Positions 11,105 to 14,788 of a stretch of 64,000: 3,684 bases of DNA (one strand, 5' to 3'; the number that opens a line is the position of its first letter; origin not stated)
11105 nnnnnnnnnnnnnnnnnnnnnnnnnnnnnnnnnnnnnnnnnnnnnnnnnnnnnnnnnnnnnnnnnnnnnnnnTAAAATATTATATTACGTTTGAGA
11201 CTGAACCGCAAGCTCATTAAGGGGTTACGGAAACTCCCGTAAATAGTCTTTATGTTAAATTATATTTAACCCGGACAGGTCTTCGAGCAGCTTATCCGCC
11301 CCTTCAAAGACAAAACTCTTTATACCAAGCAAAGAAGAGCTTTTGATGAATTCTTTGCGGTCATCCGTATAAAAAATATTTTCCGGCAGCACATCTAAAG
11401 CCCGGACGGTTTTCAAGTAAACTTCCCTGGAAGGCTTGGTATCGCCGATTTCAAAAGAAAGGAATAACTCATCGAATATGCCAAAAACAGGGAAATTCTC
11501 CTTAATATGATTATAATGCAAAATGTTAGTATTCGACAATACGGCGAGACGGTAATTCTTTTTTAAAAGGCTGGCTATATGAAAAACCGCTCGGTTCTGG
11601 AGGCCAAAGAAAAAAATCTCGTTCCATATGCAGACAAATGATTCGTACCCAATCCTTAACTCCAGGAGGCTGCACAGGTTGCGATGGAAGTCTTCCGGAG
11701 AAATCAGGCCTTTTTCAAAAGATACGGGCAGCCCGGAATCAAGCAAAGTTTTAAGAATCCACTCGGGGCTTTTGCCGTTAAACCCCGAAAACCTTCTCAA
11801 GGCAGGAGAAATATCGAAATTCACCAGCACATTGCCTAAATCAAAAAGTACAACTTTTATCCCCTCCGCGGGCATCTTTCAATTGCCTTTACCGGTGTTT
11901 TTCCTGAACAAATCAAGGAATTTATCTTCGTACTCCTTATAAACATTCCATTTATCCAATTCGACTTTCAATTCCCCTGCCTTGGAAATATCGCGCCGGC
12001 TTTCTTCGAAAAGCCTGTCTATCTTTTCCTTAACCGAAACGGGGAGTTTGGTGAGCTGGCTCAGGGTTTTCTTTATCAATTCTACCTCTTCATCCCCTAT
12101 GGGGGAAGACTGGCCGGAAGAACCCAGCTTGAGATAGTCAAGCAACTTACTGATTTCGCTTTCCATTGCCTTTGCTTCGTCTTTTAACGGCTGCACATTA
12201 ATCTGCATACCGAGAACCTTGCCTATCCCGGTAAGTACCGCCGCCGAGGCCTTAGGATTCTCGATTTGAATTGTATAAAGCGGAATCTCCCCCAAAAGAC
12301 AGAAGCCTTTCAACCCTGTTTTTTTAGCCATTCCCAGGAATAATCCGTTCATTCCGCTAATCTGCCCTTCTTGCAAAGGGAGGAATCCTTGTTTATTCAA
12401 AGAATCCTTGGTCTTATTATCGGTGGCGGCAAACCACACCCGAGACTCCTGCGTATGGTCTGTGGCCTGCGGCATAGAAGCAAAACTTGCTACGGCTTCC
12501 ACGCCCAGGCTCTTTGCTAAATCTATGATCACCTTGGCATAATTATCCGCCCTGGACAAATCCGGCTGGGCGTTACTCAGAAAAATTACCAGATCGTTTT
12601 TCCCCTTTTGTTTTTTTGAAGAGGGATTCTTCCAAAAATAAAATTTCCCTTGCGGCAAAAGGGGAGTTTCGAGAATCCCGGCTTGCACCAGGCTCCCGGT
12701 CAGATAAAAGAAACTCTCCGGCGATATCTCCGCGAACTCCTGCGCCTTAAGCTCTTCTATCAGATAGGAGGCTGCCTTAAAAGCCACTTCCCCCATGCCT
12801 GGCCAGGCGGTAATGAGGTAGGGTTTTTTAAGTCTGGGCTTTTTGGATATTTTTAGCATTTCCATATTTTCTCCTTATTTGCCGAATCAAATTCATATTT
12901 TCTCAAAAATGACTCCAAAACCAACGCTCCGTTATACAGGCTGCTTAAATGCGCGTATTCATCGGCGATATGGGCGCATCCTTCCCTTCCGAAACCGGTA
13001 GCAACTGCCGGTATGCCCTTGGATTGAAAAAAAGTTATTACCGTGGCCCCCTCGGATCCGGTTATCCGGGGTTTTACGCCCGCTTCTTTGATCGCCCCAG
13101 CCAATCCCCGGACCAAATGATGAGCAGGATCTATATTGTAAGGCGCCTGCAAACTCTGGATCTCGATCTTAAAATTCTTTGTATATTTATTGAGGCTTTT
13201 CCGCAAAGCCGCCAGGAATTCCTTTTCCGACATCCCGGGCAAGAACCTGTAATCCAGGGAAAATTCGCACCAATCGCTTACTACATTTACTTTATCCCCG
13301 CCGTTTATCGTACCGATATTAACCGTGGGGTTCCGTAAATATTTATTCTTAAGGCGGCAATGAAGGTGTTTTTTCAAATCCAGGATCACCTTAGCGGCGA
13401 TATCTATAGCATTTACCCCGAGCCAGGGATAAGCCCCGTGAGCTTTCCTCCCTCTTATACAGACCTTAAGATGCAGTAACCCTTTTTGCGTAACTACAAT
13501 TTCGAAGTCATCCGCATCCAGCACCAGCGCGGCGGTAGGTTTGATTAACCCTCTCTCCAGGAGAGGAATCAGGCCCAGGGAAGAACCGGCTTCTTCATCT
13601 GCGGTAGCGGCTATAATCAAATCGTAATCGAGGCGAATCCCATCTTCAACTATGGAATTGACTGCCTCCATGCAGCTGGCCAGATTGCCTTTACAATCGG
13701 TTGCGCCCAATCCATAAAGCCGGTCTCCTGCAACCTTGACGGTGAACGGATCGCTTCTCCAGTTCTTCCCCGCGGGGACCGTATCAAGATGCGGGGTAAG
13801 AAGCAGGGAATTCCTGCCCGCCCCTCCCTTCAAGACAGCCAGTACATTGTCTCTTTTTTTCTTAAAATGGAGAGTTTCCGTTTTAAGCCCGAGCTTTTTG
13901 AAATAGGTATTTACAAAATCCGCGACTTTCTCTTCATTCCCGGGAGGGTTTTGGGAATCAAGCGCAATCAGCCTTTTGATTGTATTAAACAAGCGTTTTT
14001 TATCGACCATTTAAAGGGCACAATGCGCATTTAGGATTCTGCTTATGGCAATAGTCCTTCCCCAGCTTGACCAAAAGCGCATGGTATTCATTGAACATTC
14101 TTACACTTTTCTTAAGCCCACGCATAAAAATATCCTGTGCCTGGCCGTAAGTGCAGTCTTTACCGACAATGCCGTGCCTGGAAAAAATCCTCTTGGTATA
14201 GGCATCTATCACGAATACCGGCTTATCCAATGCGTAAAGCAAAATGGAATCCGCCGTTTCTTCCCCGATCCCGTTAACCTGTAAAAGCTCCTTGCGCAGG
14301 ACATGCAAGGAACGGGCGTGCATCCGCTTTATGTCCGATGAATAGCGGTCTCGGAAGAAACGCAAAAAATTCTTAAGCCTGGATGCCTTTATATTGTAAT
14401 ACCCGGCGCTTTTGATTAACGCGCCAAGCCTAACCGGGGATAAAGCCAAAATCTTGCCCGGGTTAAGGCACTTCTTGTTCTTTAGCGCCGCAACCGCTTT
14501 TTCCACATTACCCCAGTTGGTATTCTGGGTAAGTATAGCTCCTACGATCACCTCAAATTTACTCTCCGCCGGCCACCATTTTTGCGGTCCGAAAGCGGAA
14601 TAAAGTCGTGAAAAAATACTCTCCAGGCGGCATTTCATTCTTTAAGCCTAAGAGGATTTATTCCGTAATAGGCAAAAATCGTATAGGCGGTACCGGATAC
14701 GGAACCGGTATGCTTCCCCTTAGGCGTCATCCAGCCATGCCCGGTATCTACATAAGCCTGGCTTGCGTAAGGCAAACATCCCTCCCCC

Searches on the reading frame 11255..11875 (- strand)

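Call 25: search_protein_families(library=pfam, proteins=[window:11255-11875:-], max_evalue=0.0001)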
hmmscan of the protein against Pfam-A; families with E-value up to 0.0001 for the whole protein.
window:11255-11875:- (206 aa): 2 families
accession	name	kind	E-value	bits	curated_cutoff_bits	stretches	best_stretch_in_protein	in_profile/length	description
PF00702.32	Hydrolase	-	1.1e-08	36.2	26.4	1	102-173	109-180/191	haloacid dehalogenase-like hydrolase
PF13419.12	HAD_2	-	6.8e-08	33.3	23.8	1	100-188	88-176/178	Haloacid dehalogenase-like hydrolase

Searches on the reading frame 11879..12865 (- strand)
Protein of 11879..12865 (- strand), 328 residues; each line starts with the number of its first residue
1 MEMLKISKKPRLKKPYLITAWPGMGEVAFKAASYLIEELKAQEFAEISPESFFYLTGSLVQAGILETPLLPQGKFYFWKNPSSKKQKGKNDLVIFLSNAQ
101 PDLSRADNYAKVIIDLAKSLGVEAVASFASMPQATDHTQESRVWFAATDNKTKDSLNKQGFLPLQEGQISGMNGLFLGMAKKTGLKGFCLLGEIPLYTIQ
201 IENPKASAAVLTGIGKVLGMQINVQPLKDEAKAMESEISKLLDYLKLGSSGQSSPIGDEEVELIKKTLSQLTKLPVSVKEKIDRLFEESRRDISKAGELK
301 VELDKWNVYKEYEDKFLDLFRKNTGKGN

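Call 25: search_protein_families(library=pfam, proteins=[window:11879-12865:-], max_evalue=0.0001)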
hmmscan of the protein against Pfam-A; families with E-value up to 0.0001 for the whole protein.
window:11879-12865:- (328 aa): 1 family
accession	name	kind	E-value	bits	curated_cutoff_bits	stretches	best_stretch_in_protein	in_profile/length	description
PF09754.15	PAC2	-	6.9e-38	131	25.8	1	17-241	1-214/215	PAC2 family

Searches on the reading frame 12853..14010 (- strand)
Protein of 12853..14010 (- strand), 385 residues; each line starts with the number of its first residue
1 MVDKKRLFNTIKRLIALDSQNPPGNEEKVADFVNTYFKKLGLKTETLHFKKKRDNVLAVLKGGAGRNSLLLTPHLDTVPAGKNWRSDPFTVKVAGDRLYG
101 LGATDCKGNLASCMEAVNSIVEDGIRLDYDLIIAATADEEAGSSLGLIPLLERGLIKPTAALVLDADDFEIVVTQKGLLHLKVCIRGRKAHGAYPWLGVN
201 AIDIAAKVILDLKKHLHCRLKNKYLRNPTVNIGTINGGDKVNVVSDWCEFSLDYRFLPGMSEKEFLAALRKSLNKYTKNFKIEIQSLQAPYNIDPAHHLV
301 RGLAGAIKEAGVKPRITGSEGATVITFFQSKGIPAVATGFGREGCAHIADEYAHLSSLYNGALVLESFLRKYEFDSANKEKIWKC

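Call 25: search_protein_families(library=pfam, proteins=[window:12853-14010:-], max_evalue=0.0001)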
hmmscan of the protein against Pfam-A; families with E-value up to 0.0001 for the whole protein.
window:12853-14010:- (385 aa): 3 families
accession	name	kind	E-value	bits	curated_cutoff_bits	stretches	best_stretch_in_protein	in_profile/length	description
PF01546.33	Peptidase_M20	-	1e-30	107.7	24.6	1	71-370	2-205/206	Peptidase family M20/M25/M40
PF07687.19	M20_dimer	-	8.3e-24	84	21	1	174-279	2-105/107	Peptidase dimerisation domain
PF04389.22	Peptidase_M28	-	9.1e-07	29.2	21.3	1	55-142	1-69/193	Peptidase family M28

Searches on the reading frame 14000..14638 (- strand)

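Call 25: search_protein_families(library=pfam, proteins=[window:14000-14638:-], max_evalue=0.0001)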
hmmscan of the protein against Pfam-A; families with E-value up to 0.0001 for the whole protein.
window:14000-14638:- (212 aa): 2 families
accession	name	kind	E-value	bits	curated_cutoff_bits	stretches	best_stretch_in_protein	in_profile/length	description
PF00730.31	HhH-GPD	-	1.5e-15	57.9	26.2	1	32-176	1-107/108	HhH-GPD superfamily base excision DNA repair protein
PF00633.29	HHH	-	5e-05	23.4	24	1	115-135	10-30/30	Helix-hairpin-helix motif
